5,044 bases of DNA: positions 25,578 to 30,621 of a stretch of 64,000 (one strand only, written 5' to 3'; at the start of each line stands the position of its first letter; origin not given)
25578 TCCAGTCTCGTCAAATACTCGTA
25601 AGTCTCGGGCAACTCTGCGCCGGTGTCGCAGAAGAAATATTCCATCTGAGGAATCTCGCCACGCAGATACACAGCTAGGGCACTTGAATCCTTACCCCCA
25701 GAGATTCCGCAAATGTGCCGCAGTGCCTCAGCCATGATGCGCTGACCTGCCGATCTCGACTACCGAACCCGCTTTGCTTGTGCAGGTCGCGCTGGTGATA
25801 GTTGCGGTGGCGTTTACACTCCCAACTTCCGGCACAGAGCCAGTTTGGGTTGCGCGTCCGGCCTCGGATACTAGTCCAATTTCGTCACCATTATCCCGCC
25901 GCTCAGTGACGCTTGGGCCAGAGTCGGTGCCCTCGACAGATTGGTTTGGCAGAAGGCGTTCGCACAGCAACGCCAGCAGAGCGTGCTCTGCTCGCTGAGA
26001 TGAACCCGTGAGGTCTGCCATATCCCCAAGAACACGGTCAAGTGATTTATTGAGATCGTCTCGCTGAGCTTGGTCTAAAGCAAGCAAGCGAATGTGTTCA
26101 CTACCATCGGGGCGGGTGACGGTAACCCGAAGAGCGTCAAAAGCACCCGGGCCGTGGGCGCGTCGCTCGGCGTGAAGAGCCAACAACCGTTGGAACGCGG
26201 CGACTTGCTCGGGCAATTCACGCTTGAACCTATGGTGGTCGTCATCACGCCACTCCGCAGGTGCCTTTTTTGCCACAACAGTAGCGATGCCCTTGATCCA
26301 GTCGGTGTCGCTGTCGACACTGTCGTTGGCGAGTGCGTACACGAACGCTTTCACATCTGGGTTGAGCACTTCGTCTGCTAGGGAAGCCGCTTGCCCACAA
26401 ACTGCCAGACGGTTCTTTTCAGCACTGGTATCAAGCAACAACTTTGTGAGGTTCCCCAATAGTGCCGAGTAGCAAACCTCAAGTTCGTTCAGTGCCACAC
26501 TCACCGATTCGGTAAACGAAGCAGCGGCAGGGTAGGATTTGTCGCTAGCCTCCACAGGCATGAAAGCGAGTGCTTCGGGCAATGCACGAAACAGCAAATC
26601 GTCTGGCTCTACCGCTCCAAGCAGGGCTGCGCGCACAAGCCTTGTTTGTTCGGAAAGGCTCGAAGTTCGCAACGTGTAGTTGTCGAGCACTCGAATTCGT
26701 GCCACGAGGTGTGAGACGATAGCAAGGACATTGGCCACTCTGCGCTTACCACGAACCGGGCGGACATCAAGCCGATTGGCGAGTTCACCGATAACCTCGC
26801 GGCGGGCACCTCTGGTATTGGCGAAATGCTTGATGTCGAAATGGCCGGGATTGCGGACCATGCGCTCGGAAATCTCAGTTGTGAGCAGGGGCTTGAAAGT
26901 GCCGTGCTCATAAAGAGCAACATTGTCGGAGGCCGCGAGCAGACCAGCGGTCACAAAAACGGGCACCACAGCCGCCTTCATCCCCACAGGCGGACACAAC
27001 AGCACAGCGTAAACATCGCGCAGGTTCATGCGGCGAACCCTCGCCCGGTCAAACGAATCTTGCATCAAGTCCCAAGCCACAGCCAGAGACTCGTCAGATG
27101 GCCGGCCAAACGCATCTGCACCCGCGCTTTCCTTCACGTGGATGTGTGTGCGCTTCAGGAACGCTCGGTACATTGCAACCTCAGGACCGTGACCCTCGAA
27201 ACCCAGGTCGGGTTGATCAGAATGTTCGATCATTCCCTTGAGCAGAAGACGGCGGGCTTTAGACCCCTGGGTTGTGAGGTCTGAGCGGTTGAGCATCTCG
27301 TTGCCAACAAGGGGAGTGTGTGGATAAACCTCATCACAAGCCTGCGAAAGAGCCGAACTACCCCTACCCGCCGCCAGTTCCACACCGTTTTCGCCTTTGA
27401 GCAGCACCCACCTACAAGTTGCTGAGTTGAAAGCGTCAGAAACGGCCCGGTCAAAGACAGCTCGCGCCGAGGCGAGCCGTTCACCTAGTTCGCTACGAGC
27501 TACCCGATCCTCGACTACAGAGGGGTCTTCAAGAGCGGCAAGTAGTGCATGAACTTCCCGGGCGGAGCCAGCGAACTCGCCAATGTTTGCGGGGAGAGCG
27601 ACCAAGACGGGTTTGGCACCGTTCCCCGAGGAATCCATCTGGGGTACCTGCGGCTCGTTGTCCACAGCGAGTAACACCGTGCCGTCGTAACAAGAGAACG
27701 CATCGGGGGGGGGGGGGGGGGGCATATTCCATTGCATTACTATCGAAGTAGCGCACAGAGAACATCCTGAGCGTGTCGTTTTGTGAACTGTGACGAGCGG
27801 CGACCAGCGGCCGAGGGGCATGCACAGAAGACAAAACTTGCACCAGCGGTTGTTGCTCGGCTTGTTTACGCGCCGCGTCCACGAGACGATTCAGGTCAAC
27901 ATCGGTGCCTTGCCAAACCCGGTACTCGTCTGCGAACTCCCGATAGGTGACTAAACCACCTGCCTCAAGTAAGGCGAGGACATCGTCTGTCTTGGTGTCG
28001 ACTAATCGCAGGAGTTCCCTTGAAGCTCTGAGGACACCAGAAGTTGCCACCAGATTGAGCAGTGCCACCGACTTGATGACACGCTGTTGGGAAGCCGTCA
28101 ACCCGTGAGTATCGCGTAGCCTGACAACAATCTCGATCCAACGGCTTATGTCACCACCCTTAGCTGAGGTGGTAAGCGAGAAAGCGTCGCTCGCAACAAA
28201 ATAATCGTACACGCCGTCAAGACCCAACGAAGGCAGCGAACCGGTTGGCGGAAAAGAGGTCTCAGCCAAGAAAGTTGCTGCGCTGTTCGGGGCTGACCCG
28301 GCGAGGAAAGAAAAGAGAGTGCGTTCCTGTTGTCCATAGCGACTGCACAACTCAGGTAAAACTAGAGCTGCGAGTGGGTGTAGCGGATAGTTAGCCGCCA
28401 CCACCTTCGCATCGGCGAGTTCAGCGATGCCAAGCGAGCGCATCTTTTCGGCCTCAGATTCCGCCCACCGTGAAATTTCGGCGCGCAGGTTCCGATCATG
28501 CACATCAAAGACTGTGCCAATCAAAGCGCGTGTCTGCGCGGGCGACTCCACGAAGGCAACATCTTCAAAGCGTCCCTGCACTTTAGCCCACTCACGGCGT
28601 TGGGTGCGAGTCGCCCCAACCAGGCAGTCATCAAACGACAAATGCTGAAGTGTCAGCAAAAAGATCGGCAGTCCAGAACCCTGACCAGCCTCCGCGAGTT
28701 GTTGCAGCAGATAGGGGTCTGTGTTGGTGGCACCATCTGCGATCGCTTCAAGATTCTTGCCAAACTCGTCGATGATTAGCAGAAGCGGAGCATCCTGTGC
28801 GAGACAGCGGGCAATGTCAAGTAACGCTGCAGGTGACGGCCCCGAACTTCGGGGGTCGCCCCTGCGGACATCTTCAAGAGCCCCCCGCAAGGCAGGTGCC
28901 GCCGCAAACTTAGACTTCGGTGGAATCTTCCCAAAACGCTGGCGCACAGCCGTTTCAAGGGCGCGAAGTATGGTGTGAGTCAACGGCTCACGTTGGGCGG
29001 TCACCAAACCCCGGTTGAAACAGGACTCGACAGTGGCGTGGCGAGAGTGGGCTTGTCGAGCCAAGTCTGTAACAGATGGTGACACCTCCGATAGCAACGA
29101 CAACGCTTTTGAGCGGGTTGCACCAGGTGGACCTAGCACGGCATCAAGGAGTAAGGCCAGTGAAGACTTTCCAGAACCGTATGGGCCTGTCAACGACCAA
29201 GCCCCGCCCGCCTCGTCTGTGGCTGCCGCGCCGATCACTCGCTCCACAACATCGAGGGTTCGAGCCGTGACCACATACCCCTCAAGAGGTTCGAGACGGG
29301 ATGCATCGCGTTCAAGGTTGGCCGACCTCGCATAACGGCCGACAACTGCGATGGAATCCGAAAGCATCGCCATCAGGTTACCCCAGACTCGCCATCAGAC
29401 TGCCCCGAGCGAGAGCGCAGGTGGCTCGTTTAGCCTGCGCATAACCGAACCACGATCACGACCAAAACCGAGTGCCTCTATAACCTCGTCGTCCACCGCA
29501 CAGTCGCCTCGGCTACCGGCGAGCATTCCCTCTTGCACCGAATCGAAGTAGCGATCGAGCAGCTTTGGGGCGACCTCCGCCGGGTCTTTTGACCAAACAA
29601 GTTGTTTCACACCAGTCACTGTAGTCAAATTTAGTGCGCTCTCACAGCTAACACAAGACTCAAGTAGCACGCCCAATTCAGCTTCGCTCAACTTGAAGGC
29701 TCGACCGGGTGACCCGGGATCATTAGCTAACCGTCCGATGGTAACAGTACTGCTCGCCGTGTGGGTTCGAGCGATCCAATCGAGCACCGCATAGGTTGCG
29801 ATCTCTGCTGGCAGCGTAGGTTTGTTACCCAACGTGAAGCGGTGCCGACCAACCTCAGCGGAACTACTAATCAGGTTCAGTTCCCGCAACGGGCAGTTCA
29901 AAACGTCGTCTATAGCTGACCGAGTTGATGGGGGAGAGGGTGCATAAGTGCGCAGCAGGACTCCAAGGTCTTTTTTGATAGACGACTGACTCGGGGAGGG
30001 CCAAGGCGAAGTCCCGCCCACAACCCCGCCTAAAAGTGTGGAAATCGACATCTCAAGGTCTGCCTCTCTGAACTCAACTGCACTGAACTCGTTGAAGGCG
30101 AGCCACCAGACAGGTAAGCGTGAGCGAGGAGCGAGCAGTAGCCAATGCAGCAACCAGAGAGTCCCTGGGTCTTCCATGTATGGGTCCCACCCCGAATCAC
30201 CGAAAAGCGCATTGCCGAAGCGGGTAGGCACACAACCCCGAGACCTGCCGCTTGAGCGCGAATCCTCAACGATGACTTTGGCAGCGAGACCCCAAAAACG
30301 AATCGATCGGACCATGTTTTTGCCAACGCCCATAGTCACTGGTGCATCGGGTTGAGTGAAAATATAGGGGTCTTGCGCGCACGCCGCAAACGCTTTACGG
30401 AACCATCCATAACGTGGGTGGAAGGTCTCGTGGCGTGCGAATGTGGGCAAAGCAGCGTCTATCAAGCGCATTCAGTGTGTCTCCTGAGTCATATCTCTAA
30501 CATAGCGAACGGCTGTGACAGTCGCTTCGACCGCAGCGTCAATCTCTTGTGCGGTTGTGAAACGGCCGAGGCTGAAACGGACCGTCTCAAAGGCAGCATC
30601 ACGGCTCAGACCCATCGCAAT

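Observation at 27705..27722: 18-nt poly-C tract inside sspC puts the PT-writer ATPase out of frame (17 or 20 C would restore it)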

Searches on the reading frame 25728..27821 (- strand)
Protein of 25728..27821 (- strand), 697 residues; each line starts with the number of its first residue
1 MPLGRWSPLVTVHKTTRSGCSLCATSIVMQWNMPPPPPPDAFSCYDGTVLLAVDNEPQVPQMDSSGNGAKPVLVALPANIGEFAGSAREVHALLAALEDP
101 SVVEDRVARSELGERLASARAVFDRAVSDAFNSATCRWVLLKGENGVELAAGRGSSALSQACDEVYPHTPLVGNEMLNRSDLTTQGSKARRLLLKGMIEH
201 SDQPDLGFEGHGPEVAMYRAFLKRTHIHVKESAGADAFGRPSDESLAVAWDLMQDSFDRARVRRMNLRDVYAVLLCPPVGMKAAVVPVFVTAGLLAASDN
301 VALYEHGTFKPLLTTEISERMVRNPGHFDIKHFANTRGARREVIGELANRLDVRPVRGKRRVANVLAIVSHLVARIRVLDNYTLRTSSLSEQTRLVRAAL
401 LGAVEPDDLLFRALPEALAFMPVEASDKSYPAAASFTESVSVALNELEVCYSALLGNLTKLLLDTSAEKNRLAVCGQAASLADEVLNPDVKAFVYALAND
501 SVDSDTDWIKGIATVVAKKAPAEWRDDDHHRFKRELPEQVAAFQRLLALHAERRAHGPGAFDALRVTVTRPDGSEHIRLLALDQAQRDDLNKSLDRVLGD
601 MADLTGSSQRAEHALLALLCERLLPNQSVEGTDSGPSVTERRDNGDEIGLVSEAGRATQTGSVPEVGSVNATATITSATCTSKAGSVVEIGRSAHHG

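Call 47: search_protein_families(library=ncbifam, proteins=[window:25728-27821:-], max_evalue=0.001)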
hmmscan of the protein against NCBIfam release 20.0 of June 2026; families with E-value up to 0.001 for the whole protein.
window:25728-27821:- (697 aa): 0 families

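Call 73: find_homologous_proteins(query=window:25731-27704:-, max_evalue=1e-100)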
Query seq(658 aa) (658 aa): 312 proteins with E <= 1e-100 among 8000 candidates; the best 120 are listed.
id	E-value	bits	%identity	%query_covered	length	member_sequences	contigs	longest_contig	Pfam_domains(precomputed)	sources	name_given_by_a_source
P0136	0.0e+0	1228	100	85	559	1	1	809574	-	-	-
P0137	0.0e+0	1065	86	84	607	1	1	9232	-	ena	-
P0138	4.8e-278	942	74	87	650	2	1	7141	-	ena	-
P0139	7.9e-264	895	70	87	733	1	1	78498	-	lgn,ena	-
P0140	2.2e-258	877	67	93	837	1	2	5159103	-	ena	-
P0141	1.5e-219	749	59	92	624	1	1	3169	-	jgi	jgi:ADP-ribose pyrophosphatase YjhB (NUDIX family)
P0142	4.7e-213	727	58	92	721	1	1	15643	-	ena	-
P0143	8.2e-213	727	58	87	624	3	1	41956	-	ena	-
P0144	2.3e-211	722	60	89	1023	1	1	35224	-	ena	-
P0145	6.4e-211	720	58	89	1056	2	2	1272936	-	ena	-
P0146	4.9e-210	717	55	100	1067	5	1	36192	-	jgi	-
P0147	2.0e-209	715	57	91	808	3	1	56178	-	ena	-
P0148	2.1e-207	709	57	96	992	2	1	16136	-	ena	-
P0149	1.0e-206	707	54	93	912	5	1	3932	-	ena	-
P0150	1.3e-206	706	55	91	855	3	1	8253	-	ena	-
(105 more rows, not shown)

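Call 74: find_encoding_contigs(protein=P0137, flank=5000, max_places=4)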
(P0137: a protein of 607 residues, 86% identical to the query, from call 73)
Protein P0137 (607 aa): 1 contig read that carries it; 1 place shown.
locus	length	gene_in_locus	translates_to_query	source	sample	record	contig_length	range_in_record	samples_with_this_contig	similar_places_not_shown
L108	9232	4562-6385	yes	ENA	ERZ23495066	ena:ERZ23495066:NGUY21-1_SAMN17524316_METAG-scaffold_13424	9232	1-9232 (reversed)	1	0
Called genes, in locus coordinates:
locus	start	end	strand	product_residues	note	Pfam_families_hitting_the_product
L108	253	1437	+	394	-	PF00266:Aminotran_5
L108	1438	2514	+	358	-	PF13182:DUF4007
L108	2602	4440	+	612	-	-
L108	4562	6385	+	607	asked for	-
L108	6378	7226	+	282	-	PF01507:PAPS_reduct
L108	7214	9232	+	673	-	?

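Call 75: find_encoding_contigs(protein=P0138, flank=5000, max_places=4)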
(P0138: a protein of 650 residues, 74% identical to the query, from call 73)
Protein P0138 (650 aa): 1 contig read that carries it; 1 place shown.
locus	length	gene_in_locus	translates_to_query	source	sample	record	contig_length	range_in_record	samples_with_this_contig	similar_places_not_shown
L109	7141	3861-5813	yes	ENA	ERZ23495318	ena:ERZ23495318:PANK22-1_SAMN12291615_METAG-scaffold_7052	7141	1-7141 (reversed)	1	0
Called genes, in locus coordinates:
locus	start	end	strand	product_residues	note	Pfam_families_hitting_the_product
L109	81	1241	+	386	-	PF00266:Aminotran_5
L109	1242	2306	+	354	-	PF13182:DUF4007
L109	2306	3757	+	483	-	-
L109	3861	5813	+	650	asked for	-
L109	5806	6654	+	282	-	PF01507:PAPS_reduct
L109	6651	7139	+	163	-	?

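Call 87: find_encoding_contigs(protein=P0139, flank=4000, max_places=2)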
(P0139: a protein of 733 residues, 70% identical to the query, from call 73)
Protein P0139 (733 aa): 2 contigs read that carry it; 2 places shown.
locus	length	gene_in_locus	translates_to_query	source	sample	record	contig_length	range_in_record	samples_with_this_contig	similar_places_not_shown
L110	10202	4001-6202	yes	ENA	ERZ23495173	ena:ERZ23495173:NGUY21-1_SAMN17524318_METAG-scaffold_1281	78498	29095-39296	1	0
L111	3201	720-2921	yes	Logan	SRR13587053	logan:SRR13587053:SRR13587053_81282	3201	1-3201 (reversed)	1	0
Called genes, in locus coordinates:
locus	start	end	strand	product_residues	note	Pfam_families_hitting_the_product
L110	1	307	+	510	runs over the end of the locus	PF00884:Sulfatase, PF01663:Phosphodiest (faint), PF16347:SGSH_C, PF12411:Choline_sulf_C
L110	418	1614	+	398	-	PF00266:Aminotran_5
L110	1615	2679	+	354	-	PF13182:DUF4007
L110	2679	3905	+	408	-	-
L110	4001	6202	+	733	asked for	-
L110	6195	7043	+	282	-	PF01507:PAPS_reduct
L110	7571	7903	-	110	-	-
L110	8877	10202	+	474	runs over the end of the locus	PF14072:DndB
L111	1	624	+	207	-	?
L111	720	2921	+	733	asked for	-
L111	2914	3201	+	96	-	?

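Call 88: find_encoding_contigs(protein=P0140, flank=4000, max_places=2)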
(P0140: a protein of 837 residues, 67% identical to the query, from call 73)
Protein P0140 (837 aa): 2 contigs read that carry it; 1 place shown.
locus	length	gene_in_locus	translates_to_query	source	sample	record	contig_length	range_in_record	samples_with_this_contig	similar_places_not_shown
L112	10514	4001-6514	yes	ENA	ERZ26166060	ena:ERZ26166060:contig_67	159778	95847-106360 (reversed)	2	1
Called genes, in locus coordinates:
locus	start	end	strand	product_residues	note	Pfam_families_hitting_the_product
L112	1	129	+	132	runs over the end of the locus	-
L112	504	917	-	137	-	-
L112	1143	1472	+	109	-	-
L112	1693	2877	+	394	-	PF00266:Aminotran_5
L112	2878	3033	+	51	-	PF13182:DUF4007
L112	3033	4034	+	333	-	-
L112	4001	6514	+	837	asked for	-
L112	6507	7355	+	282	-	PF01507:PAPS_reduct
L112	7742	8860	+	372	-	-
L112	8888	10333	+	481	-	PF13701:DDE_Tnp_1_4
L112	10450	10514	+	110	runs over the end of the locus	PF13518:HTH_28 (weak)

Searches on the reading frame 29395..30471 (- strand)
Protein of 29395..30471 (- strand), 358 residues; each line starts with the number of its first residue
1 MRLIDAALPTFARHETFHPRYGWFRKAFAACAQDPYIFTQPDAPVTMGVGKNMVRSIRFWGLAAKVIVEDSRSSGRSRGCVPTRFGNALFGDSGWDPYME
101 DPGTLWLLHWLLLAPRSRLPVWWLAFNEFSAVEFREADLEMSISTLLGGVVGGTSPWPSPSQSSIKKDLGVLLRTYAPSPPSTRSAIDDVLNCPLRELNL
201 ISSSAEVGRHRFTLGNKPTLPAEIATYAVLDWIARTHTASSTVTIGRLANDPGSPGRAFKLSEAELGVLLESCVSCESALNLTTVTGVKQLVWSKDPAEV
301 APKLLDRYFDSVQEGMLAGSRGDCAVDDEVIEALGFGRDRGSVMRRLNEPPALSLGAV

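Call 6: search_protein_families(library=pfam, proteins=[window:29395-30471:-])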
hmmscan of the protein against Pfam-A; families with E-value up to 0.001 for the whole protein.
window:29395-30471:- (358 aa): 1 family
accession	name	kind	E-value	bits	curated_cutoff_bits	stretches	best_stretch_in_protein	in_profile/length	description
PF13182.11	DUF4007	-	1.9e-79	267.2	27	1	11-309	1-288/288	Protein of unknown function (DUF4007)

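Call 7: search_protein_families(library=padloc, proteins=[window:29395-30471:-])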
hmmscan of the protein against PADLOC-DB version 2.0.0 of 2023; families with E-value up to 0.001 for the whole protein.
window:29395-30471:- (358 aa): 10 families
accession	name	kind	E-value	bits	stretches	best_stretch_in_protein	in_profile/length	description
PDLC02768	SspB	-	1.3e-98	328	1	10-309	2-295/295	SspB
PDLC02769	SspB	-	1.3e-74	249.2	1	10-294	2-280/282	SspB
PDLC02766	SspB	-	3.6e-60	201.8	1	10-292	2-281/285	SspB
PDLC02764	SspB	-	6.3e-46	155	1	11-291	1-268/276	SspB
PDLC02760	SspB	-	4.7e-40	135.8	1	10-291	3-268/269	SspB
PDLC02765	SspB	-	3.7e-31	107.3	1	11-291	4-283/292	SspB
PDLC02762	SspB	-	8.7e-31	105.3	1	11-286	3-266/293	SspB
PDLC02761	SspB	-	8.4e-18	62.7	1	94-291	113-318/340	SspB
PDLC02763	SspB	-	2.8e-10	38.3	1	11-183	7-163/279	SspB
PDLC02767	SspB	-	6.1e-09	33.9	1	12-266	9-268/295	SspB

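Call 12: find_encoding_contigs(protein=window:29395-30471:-, flank=6000, max_places=10)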
Protein window:29395-30471:- (358 aa): no gene with exactly this product is on record in the collection.
